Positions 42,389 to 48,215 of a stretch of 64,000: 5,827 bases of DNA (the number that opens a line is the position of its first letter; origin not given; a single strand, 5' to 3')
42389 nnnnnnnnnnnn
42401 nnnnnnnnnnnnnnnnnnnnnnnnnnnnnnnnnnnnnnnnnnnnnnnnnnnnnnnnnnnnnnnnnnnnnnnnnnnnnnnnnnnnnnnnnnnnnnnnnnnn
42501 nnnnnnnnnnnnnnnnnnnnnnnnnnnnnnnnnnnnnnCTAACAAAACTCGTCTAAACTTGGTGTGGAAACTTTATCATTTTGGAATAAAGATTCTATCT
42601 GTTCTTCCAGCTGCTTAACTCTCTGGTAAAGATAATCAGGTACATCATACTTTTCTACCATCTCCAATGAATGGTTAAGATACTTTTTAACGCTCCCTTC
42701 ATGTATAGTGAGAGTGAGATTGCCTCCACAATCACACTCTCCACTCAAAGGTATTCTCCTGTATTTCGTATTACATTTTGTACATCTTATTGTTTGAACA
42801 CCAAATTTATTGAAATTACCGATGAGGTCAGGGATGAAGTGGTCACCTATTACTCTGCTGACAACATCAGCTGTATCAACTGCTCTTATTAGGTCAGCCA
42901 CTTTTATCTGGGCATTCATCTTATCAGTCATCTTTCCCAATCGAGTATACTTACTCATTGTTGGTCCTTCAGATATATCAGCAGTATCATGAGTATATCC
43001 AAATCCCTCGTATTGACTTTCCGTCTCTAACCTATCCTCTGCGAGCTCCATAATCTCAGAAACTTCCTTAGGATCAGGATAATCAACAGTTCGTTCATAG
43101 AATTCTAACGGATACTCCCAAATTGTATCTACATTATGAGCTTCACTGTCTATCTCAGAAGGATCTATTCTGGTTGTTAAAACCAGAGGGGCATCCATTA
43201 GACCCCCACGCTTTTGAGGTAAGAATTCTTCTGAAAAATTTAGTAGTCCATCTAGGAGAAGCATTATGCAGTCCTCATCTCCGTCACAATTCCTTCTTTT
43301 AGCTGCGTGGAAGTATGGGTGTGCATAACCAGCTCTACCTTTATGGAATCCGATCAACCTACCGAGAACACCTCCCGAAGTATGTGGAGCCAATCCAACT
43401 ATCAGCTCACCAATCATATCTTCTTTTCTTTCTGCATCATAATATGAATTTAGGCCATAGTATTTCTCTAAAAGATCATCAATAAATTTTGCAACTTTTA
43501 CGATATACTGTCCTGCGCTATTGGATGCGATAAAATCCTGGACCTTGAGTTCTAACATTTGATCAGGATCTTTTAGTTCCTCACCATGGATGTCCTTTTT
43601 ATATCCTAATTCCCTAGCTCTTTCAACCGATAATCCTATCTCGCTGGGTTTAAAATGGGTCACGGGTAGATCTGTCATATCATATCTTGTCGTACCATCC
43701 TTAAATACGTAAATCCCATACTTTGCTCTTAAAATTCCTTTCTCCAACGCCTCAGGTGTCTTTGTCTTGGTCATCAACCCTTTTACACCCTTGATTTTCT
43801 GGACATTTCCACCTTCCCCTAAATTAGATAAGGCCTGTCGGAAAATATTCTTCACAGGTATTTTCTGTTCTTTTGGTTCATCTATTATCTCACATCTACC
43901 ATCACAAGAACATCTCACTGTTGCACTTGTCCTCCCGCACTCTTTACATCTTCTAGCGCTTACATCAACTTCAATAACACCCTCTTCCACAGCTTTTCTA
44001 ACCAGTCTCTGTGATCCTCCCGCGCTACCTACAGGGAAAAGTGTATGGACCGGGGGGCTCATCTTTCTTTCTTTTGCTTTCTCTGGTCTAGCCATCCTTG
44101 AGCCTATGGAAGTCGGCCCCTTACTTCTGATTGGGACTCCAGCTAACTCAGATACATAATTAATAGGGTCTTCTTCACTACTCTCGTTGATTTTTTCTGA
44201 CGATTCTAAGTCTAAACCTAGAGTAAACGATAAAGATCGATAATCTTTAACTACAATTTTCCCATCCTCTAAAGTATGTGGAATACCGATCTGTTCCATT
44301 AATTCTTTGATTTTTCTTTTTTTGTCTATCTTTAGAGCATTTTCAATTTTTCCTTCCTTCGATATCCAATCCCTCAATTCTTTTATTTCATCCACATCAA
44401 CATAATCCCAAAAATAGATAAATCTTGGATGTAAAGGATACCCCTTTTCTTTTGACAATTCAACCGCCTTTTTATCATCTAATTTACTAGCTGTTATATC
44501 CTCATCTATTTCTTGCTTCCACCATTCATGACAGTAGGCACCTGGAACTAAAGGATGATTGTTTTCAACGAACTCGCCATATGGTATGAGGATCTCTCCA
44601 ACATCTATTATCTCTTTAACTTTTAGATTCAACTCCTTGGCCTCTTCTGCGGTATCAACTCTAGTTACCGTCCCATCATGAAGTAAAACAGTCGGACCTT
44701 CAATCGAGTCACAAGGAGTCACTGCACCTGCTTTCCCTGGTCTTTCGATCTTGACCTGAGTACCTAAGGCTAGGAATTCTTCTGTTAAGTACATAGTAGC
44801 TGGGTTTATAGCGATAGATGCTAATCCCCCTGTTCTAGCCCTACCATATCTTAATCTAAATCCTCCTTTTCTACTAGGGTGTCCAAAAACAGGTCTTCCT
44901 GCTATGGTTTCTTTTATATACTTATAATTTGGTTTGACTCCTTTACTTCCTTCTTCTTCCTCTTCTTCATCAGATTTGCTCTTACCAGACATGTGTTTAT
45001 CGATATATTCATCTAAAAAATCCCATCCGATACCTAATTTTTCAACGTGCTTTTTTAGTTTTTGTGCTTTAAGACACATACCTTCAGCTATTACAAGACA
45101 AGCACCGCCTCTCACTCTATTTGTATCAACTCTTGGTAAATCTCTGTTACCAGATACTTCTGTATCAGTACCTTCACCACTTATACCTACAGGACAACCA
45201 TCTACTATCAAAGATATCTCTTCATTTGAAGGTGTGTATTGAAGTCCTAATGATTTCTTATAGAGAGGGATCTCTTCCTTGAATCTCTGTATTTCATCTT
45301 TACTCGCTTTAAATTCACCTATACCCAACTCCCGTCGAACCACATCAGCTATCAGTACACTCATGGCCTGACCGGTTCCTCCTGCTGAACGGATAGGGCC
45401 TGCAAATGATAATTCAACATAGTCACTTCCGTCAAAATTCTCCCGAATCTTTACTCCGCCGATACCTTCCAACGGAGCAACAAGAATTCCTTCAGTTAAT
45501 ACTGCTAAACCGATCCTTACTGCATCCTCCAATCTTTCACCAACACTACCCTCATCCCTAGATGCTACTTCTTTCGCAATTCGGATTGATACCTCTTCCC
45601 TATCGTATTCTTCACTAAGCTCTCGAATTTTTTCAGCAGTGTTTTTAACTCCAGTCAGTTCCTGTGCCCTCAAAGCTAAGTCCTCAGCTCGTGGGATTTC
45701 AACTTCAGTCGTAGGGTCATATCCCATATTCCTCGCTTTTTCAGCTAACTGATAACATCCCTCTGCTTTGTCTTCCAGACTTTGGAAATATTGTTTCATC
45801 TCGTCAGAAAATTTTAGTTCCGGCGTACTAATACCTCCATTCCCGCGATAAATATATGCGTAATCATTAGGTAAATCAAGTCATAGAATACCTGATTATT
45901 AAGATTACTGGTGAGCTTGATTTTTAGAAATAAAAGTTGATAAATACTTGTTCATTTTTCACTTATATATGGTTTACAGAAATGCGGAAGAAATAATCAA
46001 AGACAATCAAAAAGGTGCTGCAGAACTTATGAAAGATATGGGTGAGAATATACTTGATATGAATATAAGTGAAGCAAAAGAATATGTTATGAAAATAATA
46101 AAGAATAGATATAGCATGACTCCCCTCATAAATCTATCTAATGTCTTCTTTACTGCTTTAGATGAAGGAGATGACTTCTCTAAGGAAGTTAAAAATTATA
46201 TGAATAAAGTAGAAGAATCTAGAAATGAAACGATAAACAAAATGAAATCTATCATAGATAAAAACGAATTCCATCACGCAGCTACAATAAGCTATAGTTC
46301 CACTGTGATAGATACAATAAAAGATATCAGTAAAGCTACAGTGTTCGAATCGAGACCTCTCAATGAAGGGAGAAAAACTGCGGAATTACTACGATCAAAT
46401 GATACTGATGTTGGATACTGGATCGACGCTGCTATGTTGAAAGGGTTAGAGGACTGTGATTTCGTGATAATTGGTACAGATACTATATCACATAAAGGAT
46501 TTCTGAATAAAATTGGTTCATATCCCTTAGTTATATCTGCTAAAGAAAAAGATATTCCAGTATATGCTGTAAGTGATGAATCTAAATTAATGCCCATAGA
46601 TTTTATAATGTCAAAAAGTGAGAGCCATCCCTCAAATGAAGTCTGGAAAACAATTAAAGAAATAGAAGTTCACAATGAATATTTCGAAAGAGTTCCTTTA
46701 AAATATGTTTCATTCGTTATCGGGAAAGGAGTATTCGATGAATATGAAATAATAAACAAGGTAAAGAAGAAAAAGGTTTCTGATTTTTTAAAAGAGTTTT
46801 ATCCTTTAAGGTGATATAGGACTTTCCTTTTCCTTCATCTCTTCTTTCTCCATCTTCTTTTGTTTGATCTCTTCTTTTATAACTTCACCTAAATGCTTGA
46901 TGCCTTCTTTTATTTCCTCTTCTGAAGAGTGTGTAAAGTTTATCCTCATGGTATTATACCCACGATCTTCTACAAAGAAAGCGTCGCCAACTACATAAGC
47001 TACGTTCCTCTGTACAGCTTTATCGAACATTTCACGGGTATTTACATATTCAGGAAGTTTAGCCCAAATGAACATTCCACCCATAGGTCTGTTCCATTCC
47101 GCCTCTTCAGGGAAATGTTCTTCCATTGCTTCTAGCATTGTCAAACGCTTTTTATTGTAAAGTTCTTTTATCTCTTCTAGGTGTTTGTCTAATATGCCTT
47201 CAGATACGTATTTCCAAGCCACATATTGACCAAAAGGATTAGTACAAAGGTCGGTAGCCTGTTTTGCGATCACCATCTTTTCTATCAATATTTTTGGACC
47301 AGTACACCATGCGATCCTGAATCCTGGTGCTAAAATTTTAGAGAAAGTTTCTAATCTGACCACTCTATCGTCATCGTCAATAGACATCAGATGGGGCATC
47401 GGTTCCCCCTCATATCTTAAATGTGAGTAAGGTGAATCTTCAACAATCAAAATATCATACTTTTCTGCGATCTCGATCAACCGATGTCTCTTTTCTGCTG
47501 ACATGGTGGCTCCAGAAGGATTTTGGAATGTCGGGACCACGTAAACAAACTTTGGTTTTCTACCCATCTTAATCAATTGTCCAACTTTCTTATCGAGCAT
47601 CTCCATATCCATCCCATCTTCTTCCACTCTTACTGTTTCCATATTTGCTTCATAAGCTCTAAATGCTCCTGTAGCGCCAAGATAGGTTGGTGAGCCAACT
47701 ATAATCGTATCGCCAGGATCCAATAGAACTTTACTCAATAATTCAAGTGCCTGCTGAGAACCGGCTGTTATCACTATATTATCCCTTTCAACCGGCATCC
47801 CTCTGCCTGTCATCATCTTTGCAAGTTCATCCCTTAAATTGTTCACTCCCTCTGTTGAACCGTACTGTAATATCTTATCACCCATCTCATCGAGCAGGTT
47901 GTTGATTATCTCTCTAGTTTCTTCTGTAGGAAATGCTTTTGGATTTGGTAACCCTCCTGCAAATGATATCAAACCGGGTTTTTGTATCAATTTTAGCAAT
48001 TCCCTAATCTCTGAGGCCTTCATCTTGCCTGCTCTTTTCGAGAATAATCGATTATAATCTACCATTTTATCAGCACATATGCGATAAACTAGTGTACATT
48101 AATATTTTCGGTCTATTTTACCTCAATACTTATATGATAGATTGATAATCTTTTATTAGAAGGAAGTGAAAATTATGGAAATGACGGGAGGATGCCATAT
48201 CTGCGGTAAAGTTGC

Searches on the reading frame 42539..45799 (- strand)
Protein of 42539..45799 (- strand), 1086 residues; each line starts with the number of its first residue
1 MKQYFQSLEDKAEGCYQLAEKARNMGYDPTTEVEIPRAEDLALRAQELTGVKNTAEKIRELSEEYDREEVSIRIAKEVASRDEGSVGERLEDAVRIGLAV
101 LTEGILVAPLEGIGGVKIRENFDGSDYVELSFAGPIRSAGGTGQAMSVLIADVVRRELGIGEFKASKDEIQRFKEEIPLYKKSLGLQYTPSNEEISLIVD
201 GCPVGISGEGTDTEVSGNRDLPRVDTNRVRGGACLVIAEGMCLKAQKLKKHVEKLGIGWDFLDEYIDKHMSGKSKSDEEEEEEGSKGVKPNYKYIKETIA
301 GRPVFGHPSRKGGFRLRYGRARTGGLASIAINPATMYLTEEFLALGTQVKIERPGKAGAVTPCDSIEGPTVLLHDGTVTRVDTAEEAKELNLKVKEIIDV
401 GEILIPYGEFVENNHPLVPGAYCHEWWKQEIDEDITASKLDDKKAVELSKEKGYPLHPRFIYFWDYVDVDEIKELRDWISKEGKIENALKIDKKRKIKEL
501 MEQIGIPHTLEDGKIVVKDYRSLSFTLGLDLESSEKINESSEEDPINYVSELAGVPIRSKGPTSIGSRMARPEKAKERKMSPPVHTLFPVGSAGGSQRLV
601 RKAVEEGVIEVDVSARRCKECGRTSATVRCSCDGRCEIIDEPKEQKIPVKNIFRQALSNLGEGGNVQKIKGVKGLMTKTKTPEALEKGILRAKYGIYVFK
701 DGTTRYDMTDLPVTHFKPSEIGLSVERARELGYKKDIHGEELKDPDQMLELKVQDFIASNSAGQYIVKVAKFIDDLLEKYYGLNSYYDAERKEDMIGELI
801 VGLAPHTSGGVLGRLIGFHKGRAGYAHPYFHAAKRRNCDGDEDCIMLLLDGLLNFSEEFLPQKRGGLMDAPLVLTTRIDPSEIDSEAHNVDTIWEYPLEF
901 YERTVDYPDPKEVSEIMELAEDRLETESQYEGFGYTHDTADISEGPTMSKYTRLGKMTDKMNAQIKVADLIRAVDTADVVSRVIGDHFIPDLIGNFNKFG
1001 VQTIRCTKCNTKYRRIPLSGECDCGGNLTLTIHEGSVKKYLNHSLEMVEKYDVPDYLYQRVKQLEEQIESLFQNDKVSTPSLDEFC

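Call 10: search_protein_families(library=pfam, proteins=[window:42539-45799:-], max_evalue=0.001)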
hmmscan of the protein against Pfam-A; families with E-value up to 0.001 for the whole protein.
window:42539-45799:- (1086 aa): 3 families
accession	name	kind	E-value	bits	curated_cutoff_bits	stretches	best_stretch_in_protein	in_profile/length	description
PF24846.1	PolC_DP2_cat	-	2.8e-148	493.2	24.3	1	666-960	5-299/299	DNA polymerase II large subunit DP2, catalytic domain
PF24844.1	PolC_DP2_central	-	7.7e-146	486.2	24.3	1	282-650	2-371/372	DNA polymerase II large subunit DP2, central domain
PF03833.19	PolC_DP2_N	-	1.9e-106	355.6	24.3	1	3-267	1-270/271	DNA polymerase II large subunit DP2, N-terminal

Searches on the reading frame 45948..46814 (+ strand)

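Call 84: search_protein_families(library=pfam, proteins=[window:45948-46814:+], max_evalue=0.00001)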
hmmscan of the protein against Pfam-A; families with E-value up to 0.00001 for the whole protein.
window:45948-46814:+ (288 aa): 1 family
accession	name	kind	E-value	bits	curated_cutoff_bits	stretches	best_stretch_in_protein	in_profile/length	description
PF01008.23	IF-2B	-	2.5e-27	96.3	22.4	1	27-258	31-272/280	Initiation factor 2 subunit family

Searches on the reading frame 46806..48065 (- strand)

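Call 84: search_protein_families(library=pfam, proteins=[window:46806-48065:-], max_evalue=0.00001)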
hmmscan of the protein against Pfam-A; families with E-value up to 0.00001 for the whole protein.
window:46806-48065:- (419 aa): 3 families
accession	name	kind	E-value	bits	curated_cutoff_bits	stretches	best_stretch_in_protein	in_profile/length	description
PF00155.27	Aminotran_1_2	-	1.4e-37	130.2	19.7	1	50-392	19-361/361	Aminotransferase class I and II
PF12897.13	Asp_aminotransf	-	2.8e-10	40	27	1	121-397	127-410/421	Aspartate amino-transferase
PF01212.27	Beta_elim_lyase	-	5.6e-06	26.3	27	0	60-210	22-168/288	Beta-eliminating lyase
